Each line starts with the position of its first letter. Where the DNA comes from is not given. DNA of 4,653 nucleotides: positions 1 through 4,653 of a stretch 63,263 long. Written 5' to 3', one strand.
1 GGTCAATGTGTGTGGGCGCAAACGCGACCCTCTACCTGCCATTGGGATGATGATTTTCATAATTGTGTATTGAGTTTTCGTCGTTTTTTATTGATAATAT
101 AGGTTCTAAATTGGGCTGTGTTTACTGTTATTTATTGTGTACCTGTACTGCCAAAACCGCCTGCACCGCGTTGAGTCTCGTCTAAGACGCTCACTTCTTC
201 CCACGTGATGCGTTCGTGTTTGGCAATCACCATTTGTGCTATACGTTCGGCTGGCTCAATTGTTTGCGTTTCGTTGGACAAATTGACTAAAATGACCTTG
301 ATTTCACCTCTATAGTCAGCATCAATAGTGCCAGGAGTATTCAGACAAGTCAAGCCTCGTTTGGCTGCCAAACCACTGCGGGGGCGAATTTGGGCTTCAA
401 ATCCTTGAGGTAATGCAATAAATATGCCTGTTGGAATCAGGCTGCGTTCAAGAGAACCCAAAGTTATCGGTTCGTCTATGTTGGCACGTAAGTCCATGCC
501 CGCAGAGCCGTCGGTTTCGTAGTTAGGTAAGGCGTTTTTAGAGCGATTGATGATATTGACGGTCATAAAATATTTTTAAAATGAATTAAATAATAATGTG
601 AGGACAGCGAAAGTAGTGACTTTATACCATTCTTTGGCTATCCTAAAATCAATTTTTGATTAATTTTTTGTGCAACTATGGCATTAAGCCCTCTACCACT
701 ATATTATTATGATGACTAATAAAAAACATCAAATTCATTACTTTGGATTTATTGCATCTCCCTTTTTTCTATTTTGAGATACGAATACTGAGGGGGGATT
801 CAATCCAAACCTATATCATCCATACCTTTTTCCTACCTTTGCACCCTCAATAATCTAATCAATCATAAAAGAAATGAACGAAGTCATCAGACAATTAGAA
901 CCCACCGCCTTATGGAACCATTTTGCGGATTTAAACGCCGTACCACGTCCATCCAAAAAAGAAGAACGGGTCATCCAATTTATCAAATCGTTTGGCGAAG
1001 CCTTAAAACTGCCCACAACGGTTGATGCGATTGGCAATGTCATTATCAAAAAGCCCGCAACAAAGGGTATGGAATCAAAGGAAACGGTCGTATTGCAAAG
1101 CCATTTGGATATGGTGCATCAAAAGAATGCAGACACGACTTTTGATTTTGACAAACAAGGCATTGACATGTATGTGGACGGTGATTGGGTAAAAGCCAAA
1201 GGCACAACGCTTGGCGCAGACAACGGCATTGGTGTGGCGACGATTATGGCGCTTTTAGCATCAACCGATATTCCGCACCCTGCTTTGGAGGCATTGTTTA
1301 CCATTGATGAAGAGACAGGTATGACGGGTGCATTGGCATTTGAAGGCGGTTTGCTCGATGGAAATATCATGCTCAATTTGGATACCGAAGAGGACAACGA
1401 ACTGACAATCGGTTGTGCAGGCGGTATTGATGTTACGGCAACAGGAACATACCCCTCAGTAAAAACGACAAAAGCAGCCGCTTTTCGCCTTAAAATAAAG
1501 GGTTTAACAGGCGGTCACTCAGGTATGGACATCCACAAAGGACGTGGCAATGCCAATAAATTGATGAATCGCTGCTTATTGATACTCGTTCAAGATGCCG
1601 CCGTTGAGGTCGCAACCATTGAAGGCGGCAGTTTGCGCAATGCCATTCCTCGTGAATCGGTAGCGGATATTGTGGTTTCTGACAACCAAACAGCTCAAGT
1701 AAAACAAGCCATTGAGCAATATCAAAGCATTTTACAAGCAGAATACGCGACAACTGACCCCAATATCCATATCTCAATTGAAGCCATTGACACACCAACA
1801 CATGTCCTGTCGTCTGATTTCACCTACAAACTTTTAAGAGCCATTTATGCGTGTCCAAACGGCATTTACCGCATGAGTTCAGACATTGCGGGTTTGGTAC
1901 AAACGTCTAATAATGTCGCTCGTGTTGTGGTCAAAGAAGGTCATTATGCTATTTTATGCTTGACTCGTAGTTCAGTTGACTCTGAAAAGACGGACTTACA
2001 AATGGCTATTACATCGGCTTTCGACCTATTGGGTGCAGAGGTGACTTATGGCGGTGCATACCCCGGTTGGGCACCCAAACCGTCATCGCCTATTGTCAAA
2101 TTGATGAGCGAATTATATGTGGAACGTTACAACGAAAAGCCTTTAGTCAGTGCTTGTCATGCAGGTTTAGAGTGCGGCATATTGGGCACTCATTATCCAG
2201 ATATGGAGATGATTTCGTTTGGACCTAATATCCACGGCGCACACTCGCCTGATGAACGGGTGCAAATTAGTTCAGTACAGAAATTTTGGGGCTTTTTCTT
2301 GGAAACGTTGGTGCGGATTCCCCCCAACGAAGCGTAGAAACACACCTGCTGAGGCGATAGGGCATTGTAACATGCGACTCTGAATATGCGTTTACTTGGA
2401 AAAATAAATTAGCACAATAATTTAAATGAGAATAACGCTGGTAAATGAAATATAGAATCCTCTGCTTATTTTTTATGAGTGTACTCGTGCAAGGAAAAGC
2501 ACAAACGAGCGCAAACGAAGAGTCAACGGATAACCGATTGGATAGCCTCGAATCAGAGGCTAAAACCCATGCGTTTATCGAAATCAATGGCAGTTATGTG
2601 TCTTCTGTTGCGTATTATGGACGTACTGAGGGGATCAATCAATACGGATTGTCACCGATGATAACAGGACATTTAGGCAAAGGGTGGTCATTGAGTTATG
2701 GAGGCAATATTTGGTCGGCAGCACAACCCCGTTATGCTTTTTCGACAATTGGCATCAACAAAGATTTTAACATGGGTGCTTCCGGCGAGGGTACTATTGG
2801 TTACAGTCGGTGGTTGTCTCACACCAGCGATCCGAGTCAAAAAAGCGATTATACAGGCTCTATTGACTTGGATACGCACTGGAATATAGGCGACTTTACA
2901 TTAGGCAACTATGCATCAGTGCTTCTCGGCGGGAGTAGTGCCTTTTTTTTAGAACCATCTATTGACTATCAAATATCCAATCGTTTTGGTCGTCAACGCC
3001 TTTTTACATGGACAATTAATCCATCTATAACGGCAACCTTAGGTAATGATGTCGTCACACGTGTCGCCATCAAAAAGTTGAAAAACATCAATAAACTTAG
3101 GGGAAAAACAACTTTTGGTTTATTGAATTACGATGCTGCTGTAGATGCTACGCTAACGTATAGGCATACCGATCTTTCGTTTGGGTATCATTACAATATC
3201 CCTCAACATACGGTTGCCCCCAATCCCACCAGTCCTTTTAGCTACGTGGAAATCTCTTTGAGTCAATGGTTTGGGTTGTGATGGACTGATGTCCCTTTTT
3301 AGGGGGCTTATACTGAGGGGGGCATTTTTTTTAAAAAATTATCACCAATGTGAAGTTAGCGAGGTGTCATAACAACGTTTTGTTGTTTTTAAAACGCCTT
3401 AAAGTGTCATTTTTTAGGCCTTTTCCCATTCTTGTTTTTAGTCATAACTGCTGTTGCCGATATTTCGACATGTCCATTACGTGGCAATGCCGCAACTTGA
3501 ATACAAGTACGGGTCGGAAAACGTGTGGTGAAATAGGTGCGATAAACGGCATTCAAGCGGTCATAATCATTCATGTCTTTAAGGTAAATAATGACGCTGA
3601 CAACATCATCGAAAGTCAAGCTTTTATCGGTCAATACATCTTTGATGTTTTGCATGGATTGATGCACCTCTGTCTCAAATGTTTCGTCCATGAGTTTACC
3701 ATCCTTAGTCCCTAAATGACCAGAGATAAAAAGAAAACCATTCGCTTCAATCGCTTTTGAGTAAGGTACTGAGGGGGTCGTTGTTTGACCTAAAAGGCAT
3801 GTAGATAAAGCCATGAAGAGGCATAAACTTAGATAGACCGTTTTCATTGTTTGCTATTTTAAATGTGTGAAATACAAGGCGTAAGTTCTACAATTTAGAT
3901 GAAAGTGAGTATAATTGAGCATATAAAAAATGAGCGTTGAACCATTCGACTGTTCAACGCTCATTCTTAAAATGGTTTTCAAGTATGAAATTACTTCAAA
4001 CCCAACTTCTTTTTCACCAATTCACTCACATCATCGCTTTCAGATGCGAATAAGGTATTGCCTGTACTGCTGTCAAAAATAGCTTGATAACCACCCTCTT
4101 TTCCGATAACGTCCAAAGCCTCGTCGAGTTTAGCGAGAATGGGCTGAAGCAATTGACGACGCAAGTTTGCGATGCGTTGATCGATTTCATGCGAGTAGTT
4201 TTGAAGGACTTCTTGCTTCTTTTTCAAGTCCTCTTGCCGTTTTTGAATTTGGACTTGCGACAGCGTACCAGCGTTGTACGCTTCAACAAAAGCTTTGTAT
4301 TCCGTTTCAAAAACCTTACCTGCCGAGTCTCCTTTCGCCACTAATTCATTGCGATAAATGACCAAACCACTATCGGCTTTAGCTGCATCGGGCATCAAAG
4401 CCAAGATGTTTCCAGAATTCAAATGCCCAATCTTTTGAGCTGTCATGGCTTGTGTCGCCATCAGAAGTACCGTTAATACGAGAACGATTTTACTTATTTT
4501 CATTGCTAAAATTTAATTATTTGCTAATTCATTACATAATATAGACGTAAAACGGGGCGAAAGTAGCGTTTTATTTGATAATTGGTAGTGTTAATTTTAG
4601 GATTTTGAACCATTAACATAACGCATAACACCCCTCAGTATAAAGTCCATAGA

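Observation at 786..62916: Hyper-abundant non-palindromic 10-mer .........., about one copy per 1.3 kb, on both strands, inside and outside genes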

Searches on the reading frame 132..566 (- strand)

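Call 44: search_protein_families(library=pfam, max_evalue=0.000001, proteins=[window:132-566:-])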
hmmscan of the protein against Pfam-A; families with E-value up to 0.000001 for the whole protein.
window:132-566:- (144 aa): 1 family
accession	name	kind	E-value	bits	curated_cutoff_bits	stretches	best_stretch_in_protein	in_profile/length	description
PF00692.24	dUTPase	-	3e-31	108.3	22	1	12-142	4-129/129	dUTPase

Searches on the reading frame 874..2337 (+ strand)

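Call 6: search_protein_families(library=ncbifam, proteins=[window:874-2337:+])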
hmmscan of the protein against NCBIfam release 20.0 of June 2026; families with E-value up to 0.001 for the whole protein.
window:874-2337:+ (487 aa): 17 families
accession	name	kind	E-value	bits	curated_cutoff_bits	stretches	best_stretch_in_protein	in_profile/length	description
TIGR01893.1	aa-his-dipept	subfamily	3.5e-172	573.4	343.75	1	8-481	1-476/478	beta-Ala-His dipeptidase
NF011600.0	PRK15026.1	equivalog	3.4e-133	444.9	991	1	5-483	4-483/485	cytosol nonspecific dipeptidase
TIGR01883.1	PepT-like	hypoth_equivalog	1.9e-11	43.6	274.25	1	13-172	2-159/361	peptidase T-like protein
NF009555.0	PRK13004.1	equivalog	8.2e-08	31.5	321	0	369-472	282-385/399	YgeY family selenium metabolism-linked hydrolase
NF006365.0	PRK08588.1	subfamily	1.3e-07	31.3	289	0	403-479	301-377/383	succinyl-diaminopimelate desuccinylase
TIGR01892.1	AcOrn-deacetyl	equivalog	4.8e-07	29.1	297.7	0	31-155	18-140/365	acetylornithine deacetylase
NF003976.0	PRK05469.1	subfamily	1.9e-06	27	255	1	97-188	121-218/409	tripeptide aminopeptidase PepT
NF006399.0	PRK08651.1-2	equivalog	2.3e-06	26.9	381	0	51-185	52-180/405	succinyl-diaminopimelate desuccinylase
NF009920.0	PRK13381.1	subfamily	1.2e-05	24.4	293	1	87-173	113-204/412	peptidase T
NF003367.0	PRK04443.1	equivalog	1.3e-05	24.7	363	0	18-81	14-72/349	[LysW]-lysine hydrolase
NF005710.0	PRK07522.1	subfamily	2.7e-05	23.5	412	0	242-306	238-306/391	acetylornithine deacetylase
TIGR01902.1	dapE-lys-deAc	subfamily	4.9e-05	22.7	163.1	1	17-82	3-63/340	N-acetyl-ornithine/N-acetyl-lysine deacetylase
TIGR01900.1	dapE-gram_pos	equivalog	9.6e-05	21.4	304.2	0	15-187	7-168/351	succinyl-diaminopimelate desuccinylase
NF006771.0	PRK09290.1-5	subfamily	0.00015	20.4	399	0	27-83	33-87/413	allantoate amidohydrolase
NF005373.0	PRK06915.1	equivalog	0.00033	19.7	428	0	389-468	323-403/422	peptidase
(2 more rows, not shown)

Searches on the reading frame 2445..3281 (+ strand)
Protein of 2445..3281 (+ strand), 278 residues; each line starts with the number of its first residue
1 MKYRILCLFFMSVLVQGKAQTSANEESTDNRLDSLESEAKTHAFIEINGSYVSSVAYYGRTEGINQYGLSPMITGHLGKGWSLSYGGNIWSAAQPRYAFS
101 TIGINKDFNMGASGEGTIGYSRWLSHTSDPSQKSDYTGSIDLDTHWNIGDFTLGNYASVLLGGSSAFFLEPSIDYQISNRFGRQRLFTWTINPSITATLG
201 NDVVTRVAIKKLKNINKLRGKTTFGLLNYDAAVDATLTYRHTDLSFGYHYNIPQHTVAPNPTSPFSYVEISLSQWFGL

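Call 44: search_protein_families(library=pfam, max_evalue=0.000001, proteins=[window:2445-3281:+])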
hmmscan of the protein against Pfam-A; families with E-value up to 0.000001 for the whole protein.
window:2445-3281:+ (278 aa): 0 families

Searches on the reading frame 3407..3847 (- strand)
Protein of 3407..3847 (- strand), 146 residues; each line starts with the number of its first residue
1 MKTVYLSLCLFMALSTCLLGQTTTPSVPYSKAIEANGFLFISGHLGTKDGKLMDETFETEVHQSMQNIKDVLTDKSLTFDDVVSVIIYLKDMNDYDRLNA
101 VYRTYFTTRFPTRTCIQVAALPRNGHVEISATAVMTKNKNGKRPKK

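Call 44: search_protein_families(library=pfam, max_evalue=0.000001, proteins=[window:3407-3847:-])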
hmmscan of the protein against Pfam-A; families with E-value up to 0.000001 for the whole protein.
window:3407-3847:- (146 aa): 1 family
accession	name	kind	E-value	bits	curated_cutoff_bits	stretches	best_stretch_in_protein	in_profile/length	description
PF01042.26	Ribonuc_L-PSP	-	6.3e-33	113.8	27.3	1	24-134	6-120/121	Endoribonuclease L-PSP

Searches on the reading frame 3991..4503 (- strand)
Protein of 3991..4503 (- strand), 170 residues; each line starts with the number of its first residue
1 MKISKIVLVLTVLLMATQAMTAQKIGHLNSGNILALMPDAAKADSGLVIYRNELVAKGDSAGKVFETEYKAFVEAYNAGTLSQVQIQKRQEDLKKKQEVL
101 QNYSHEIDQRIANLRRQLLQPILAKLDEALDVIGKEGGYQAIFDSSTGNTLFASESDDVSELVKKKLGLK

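Call 44: search_protein_families(library=pfam, max_evalue=0.000001, proteins=[window:3991-4503:-])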
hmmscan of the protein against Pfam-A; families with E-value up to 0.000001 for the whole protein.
window:3991-4503:- (170 aa): 1 family
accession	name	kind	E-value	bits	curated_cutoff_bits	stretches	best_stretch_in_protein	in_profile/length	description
PF03938.19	OmpH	-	7.5e-24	85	32.4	1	24-167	1-141/141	Outer membrane protein (OmpH-like)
